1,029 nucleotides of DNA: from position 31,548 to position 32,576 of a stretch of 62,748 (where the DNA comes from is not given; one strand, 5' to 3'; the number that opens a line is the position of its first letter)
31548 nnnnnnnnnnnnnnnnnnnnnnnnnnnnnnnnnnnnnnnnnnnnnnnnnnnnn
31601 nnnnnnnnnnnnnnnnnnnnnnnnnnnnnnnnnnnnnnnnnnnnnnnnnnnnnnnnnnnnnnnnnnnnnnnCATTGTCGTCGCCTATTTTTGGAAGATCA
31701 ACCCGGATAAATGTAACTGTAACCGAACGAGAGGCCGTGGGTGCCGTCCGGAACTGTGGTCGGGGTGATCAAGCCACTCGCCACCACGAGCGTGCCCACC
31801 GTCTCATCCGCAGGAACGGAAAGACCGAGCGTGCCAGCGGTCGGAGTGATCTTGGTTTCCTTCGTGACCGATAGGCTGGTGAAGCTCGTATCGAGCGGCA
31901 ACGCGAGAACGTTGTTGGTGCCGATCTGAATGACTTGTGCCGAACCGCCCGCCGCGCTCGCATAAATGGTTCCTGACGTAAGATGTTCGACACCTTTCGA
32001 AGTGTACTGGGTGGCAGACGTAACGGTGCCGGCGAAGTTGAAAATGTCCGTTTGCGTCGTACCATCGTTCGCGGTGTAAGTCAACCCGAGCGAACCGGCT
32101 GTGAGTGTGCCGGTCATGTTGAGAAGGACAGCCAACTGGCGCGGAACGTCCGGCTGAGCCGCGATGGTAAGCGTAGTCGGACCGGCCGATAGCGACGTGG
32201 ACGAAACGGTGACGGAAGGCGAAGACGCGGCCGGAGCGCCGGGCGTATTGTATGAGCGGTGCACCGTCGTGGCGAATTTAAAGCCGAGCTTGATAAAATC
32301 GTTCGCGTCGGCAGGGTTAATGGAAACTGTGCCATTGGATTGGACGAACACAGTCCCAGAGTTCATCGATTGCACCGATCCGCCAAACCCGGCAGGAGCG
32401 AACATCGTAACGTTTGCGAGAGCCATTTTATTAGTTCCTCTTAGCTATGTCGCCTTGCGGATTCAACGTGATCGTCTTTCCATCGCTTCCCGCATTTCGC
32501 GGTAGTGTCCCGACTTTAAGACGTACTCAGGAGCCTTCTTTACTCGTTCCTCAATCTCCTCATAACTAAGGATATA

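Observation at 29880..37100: A 7-kb sugar-synthesis and glycosyltransferase island inserted in the head-morphogenesis module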

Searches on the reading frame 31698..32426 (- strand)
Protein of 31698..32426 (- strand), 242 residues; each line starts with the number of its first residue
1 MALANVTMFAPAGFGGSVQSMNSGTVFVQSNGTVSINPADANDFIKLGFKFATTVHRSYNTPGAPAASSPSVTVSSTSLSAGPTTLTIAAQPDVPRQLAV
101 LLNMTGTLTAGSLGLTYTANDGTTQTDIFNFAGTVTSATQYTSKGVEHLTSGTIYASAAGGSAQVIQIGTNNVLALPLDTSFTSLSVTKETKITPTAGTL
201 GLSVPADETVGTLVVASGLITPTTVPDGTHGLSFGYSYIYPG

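Call 4: search_protein_families(library=pfam, max_evalue=0.01, proteins=[window:31698-32426:-])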
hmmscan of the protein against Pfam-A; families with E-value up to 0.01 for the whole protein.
window:31698-32426:- (242 aa): 0 families

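Call 9: search_protein_families(library=ncbifam, max_evalue=0.01, proteins=[window:31698-32426:-])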
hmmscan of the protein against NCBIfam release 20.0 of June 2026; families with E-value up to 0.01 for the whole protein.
window:31698-32426:- (242 aa): 0 families

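Call 10: search_protein_families(library=phrogs, max_evalue=0.01, proteins=[window:31698-32426:-])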
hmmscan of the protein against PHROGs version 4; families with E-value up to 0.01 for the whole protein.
window:31698-32426:- (242 aa): 0 families

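Call 26: find_homologous_proteins(query=window:31698-32426:-, max_evalue=0.001)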
Query window:31698-32426:- (242 aa): 101 proteins with E <= 0.001 among 4232 candidates.
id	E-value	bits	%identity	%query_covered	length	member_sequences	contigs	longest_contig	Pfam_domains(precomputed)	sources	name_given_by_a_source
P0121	8.3e-140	482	100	97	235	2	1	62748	-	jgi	jgi:hypothetical protein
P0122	2.7e-69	251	60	98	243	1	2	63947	-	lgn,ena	-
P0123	2.6e-67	245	57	97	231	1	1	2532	-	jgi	jgi:hypothetical protein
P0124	3.7e-67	244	57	98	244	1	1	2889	-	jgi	jgi:hypothetical protein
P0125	1.4e-65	239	57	100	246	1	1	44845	-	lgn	-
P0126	1.0e-64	236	55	100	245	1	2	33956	-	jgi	jgi:hypothetical protein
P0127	2.3e-63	232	53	98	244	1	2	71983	-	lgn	-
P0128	2.5e-63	232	57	98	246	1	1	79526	-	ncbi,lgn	-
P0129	3.5e-63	231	55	98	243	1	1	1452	-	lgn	-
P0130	4.8e-63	231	55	98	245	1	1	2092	-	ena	-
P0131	1.8e-62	229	55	99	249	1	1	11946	-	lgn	-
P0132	1.9e-62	229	56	98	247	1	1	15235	-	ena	-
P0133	5.3e-62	227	52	98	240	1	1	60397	-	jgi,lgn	jgi:hypothetical protein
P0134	7.2e-61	224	54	98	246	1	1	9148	-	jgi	jgi:hypothetical protein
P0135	1.2e-60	223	56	98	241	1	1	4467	-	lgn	-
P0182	1.0e-32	132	44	99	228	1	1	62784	-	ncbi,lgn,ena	-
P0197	6.9e-22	96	36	99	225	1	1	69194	-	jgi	jgi:hypothetical protein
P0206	3.0e-17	81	37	86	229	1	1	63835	-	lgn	-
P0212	1.9e-13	69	32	98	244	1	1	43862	-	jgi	jgi:hypothetical protein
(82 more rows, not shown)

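Call 36: predict_structure(alignment_id=A1)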
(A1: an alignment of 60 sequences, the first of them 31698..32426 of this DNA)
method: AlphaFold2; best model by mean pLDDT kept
length: 242 residues; sequences in the alignment: 60
mean_pLDDT: 94.5   pTM: 0.86
mean pLDDT of the five models: 94.5, 94.1, 93.0, 92.5, 92.2
residues with pLDDT >= 90: 207; 70-90: 34; 50-70: 1; < 50: 0
segments of 3 or more residues with pLDDT < 50: none
pLDDT, mean of each block of 10 residues (from residue 1): 93 95 97 97 98 98 96 88 91 98 93 97 97 94 98 87 93 97 97 87 89 92 97 98 94
secondary structure, 60 per line:
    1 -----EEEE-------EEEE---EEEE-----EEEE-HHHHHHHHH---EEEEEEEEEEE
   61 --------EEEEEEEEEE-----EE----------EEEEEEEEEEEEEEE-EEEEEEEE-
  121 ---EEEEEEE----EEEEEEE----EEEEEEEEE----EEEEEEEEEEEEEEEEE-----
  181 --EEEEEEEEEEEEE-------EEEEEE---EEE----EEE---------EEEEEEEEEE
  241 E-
elements in order: E6-9 E17-20 E24-27 E33-36 H38-46 E50-60 E69-78 E96-110 E112-119 E124-130 E135-141 E146-154 E159-175 E183-195 E203-208 E212-214 E219-221 E231-241

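Call 39: fold_search(model_id=the predicted structure, library=pdb)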
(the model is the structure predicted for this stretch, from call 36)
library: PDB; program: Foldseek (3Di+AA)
matches with E <= 10: 1445; with E <= 0.001: 0
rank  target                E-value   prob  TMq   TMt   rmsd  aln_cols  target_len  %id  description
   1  6i56_D                5.9e-03  0.82  0.23  0.20  27.2       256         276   11  Crystal structure of PBSX exported protein XepA (released 2019-11-20)
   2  1phs                  6.9e-03  0.41  0.18  0.13  21.2       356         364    9  THE THREE-DIMENSIONAL STRUCTURE OF THE SEED STORAGE PROTEIN PHASEOLIN AT 3 ANGSTROMS RESOLUTION (released 1990-10-15)
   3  6i56_A                7.6e-03  0.72  0.21  0.19  26.2       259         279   11  Crystal structure of PBSX exported protein XepA (released 2019-11-20)
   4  7kwb_A                7.6e-03  0.63  0.25  0.17  25.2       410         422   11  Surface glycan-binding protein B from Bacteroides thetaiotaomicron (released 2021-02-17)
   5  7vrp_B                7.6e-03  0.38  0.20  0.14  20.7       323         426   15  Structure of infectious bursal disease virus Gx strain (released 2022-03-30)
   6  7kwb_B                8.4e-03  0.75  0.24  0.17  18.7       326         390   10  Surface glycan-binding protein B from Bacteroides thetaiotaomicron (released 2021-02-17)
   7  6i56_B                8.4e-03  0.72  0.22  0.19  26.6       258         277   10  Crystal structure of PBSX exported protein XepA (released 2019-11-20)
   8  1wce_D                9.2e-03  0.23  0.17  0.12  20.0       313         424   12  Crystal structure of the T13 IBDV viral particle reveals a missing link in icosahedral viruses evolution (released 2005-04-06)
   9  8okh_B                9.2e-03  0.18  0.13  0.17  21.2       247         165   10  Crystal structure of Bdellovibrio bacteriovorus Bd1399 (released 2023-10-25)
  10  7vrp_C                9.7e-03  0.33  0.20  0.14  20.8       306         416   13  Structure of infectious bursal disease virus Gx strain (released 2022-03-30)
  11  1wce_B                1.1e-02  0.15  0.15  0.10  19.9       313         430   13  Crystal structure of the T13 IBDV viral particle reveals a missing link in icosahedral viruses evolution (released 2005-04-06)
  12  3rwn_B                1.1e-02  0.20  0.14  0.19  17.1       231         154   12  Atomic structure of bacteriophage sf6 tail needle knob (released 2011-06-08)
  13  7a02_A                1.2e-02  0.93  0.20  0.36  15.8       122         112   15  Bacillus endospore appendages form a novel family of disulfide-linked pili (released 2021-04-28)
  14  4k6b_B                1.4e-02  0.85  0.22  0.31  12.8       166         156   13  Atomic structure of bacteriophage HS1 tail needle knob (released 2013-08-28)
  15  3rwn_A                1.4e-02  0.21  0.15  0.20  17.2       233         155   12  Atomic structure of bacteriophage sf6 tail needle knob (released 2011-06-08)
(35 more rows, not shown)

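Call 40: fold_search(model_id=the predicted structure, library=viral)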
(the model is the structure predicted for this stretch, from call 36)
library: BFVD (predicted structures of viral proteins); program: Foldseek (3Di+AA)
matches with E <= 10: 1580; with E <= 0.001: 12
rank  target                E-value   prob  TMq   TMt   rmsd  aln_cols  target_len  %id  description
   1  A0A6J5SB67            1.5e-10  1.00  0.58  0.52  10.8       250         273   19  Uncharacterized protein [uncultured Caudovirales phage]
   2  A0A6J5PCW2            2.9e-06  1.00  0.47  0.43   8.3       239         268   15  Uncharacterized protein [uncultured Caudovirales phage]
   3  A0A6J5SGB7            3.1e-06  1.00  0.41  0.47  13.7       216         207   19  Uncharacterized protein [uncultured Caudovirales phage]
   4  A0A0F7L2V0            4.6e-06  1.00  0.47  0.51   7.1       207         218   17  Uncharacterized protein [uncultured marine virus]
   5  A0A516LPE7            7.3e-05  1.00  0.30  0.35  13.9       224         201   16  (no name in the UniProt tables at hand)
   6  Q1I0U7                1.8e-04  0.80  0.19  0.11  21.9       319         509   10  Putative outer capsid protein VP5 [Micromonas pusilla reovirus (isolate Netherlands/2005)]
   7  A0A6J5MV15            2.8e-04  0.95  0.23  0.20  16.6       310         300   11  Uncharacterized protein [uncultured Caudovirales phage]
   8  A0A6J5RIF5            3.2e-04  1.00  0.45  0.53  10.6       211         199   16  Uncharacterized protein [uncultured Caudovirales phage]
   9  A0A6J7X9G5            3.9e-04  1.00  0.34  0.36  14.5       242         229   11  Uncharacterized protein [uncultured Caudovirales phage]
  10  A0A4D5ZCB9            7.5e-04  0.54  0.17  0.12  21.8       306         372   11  Tail fiber protein [Burkholderia phage BcepSaruman]
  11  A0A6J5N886            8.3e-04  0.80  0.19  0.05  23.2       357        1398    9  Uncharacterized protein [uncultured Caudovirales phage]
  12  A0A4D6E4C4            8.3e-04  0.28  0.12  0.11  20.2       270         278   11  (no name in the UniProt tables at hand)
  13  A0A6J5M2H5            1.1e-03  0.84  0.21  0.13  33.0       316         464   11  Uncharacterized protein [uncultured Caudovirales phage]
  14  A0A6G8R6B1            1.6e-03  0.77  0.21  0.11  22.3       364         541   11  Putative tail fiber protein [Synechococcus phage S-H34]
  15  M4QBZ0                1.8e-03  0.96  0.26  0.21  18.6       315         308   11  (no name in the UniProt tables at hand)
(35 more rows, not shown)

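Call 41: find_encoding_contigs(protein=P0122, flank=10000, max_places=1)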
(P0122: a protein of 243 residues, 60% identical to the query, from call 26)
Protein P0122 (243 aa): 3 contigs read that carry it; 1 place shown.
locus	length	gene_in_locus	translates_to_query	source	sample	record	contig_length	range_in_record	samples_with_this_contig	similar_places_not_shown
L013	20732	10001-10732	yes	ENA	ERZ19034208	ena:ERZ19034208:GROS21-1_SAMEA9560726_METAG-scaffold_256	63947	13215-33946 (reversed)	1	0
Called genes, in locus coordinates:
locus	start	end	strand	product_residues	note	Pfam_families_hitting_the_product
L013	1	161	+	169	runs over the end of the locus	PF02357:NusG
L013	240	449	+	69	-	-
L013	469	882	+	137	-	-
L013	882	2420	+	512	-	PF04466:Terminase_3 (weak), PF17289:Terminase_6C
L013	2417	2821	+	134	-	-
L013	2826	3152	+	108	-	-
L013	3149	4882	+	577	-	PF06074:Portal_Mu (faint), PF04860:Phage_portal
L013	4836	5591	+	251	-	PF04233:Phage_Mu_F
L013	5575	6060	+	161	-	-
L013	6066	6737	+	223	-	PF13489:Methyltransf_23, PF08241:Methyltransf_11, PF08242:Methyltransf_12, PF13649:Methyltransf_25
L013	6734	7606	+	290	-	-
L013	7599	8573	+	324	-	PF01073:3Beta_HSD, PF01370:Epimerase, PF02719:Polysacc_synt_2, PF04321:RmlD_sub_bind, PF07993:NAD_binding_4, PF16363:GDP_Man_Dehyd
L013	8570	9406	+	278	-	-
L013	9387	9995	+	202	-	PF18922:DUF5672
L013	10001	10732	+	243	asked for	-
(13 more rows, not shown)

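Call 42: find_encoding_contigs(protein=P0182, flank=10000, max_places=1)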
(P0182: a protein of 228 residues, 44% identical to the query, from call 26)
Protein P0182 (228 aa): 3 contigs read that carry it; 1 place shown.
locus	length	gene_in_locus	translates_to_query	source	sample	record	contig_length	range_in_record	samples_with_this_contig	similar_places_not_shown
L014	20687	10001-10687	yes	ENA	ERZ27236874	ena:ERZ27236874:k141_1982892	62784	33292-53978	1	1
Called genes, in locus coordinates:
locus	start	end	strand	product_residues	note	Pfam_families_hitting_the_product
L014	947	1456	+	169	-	-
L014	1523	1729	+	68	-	-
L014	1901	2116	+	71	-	-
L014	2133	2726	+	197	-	-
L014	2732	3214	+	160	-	-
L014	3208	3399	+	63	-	-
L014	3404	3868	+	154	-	-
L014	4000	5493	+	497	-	PF03237:Terminase_6N (weak)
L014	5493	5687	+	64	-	-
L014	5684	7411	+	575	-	PF22842:Pel9A-like_beta_helix, PF13229:Beta_helix (faint)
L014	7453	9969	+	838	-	PF04860:Phage_portal, PF18823:InPase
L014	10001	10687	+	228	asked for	-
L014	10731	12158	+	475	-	PF00515:TPR_1 (faint), PF07719:TPR_2 (faint), PF12895:ANAPC3 (faint), PF13181:TPR_8 (faint), PF13424:TPR_12 (faint), PF13428:TPR_14 (faint), PF13371:TPR_9 (faint), PF01075:Glyco_transf_9 (weak), +4 more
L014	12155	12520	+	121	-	-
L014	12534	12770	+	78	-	-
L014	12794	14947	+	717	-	PF04586:Peptidase_S78 (weak), PF14550:Peptidase_S78_2 (faint), PF20223:DUF6582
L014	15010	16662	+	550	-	-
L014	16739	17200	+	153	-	-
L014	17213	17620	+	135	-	-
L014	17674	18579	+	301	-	-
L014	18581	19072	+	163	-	-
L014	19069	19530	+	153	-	-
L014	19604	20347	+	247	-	-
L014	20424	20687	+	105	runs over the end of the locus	-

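Call 43: find_encoding_contigs(protein=P0197, flank=10000, max_places=1)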
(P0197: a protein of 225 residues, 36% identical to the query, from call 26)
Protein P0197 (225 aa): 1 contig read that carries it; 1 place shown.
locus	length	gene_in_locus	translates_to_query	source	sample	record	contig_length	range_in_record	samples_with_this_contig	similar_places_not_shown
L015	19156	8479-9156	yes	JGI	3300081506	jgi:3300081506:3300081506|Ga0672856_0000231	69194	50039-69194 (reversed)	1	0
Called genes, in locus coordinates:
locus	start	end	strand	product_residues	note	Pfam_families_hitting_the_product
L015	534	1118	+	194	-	-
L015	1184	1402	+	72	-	-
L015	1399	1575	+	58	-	-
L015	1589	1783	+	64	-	-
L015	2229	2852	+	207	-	-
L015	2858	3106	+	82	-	-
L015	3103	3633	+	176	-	-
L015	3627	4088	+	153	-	PF19889:DUF6362 (weak)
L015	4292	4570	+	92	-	-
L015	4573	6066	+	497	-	-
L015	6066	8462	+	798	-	PF04860:Phage_portal, PF18823:InPase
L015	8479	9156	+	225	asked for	-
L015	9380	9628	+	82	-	-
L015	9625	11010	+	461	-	PF00515:TPR_1 (faint), PF13181:TPR_8 (faint), PF13374:TPR_10 (faint), PF13414:TPR_11 (faint), PF13424:TPR_12 (faint), PF13428:TPR_14 (faint), PF14559:TPR_19 (weak), PF07719:TPR_2 (weak), +2 more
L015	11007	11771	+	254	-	PF05050:Methyltransf_21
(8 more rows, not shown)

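Call 44: search_dna_similar(query=window:31698-32426:-, collection=phages, mode=protein, max_evalue=0.001)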
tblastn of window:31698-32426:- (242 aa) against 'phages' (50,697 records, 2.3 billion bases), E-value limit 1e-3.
No match.

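Call 75: find_encoding_contigs(protein=P0212, flank=8000, max_places=1)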
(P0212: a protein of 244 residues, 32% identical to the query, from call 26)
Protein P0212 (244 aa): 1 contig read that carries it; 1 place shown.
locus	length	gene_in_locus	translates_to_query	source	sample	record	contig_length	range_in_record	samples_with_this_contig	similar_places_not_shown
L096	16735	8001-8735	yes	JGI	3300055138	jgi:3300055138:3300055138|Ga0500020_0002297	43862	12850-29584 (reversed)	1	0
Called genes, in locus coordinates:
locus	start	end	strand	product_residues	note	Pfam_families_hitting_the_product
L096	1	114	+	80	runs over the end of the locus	-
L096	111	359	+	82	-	-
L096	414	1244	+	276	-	-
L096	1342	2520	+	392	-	PF05118:Asp_Arg_Hydrox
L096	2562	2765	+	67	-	-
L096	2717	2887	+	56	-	-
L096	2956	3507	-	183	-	-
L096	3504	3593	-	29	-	-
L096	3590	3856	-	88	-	-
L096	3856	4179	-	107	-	-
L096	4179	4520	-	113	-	-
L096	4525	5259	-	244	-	-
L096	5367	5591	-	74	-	-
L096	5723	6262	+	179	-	-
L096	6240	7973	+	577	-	-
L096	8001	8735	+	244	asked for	-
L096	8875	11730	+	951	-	-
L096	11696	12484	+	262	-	PF04233:Phage_Mu_F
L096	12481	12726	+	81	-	-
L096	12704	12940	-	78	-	-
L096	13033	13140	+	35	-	-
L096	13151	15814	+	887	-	PF23474:Acb1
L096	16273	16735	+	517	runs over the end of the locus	-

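Call 76: find_encoding_contigs(protein=P0206, flank=8000, max_places=1)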
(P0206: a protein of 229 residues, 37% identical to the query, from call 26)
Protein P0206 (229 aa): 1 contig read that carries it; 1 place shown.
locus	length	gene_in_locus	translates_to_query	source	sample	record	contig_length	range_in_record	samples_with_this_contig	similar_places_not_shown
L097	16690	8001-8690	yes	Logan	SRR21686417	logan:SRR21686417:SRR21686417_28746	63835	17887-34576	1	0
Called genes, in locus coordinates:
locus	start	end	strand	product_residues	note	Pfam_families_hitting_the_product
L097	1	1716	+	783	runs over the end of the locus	PF04860:Phage_portal, PF04233:Phage_Mu_F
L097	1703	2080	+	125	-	-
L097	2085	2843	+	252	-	-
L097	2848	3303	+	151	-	PF23140:Gp80 (weak)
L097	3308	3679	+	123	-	-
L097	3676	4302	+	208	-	-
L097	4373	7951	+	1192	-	-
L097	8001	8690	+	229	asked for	-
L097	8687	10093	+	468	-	PF00515:TPR_1 (faint), PF13424:TPR_12 (faint), PF13428:TPR_14 (faint), PF13432:TPR_16 (weak), PF13181:TPR_8 (faint), PF13374:TPR_10 (faint), PF07719:TPR_2 (weak), PF01075:Glyco_transf_9 (weak), +3 more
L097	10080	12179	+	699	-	PF20223:DUF6582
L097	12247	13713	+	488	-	-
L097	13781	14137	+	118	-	-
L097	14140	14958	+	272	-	PF24163:HCP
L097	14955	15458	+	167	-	PF04883:HK97-gp10_like (weak), PF05069:Phage_tail_S (weak)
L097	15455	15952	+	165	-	-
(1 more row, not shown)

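Call 91: search_solved_structures(query=A1, max_evalue=10)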
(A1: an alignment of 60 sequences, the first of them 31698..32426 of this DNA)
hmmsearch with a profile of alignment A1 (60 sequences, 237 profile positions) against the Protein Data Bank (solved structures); distinct sequences matched with E-value up to 10: 0.

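Call 95: find_related_loci(query=A1, collection=viral_contigs, flank=8000)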
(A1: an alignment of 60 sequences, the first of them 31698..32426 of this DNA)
Query A1 (242 aa) in viral_contigs; peptide patterns used: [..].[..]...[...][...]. (x = any residue, [..] = any of these).
88 stretches matched a pattern; 37 encode a relative of the query (tblastn E <= 1e-3); 37 distinct loci.
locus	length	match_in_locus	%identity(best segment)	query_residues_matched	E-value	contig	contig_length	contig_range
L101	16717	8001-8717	52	5-242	1e-58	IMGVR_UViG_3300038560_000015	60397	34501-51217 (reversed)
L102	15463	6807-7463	41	12-242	4e-38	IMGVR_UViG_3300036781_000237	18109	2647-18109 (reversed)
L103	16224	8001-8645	33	14-239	8e-29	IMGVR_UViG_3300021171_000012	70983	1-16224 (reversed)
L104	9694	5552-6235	35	3-241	5e-28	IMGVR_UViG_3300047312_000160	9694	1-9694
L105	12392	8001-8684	35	3-241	7e-28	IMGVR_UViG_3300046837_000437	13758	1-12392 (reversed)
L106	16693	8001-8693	35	1-241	2e-25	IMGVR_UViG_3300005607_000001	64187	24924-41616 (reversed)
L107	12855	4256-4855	39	36-238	1e-24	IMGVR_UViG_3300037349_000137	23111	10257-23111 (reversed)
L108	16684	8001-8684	35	1-241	3e-24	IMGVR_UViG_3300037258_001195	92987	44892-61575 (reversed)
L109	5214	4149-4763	32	14-230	4e-23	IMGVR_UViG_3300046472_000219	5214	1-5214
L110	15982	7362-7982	31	14-230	1e-21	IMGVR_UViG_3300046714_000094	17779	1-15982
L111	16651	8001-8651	34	12-241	9e-20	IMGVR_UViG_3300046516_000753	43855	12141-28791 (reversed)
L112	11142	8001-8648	36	16-241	1e-19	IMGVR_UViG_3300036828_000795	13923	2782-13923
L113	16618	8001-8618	34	12-230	1e-19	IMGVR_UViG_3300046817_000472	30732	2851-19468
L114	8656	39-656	34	12-230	1e-19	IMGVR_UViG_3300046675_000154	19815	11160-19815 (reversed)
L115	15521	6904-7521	34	12-230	1e-19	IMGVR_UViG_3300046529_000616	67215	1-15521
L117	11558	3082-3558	40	85-238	2e-18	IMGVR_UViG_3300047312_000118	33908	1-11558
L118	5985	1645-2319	32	3-238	3e-17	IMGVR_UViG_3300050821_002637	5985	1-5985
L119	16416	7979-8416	35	85-240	6e-12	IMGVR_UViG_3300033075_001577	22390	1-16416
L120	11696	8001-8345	36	63-179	6e-10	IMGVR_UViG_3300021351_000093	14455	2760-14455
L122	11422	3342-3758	30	87-238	9e-8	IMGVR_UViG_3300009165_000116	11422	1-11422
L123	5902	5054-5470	29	88-238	6e-7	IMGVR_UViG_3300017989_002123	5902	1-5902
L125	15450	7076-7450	30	58-184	1e-6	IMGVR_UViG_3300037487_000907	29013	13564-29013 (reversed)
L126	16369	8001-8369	33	56-177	3e-6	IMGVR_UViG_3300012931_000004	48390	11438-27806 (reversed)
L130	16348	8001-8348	33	59-178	3e-5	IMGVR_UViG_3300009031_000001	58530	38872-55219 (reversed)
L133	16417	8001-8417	30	88-238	1e-4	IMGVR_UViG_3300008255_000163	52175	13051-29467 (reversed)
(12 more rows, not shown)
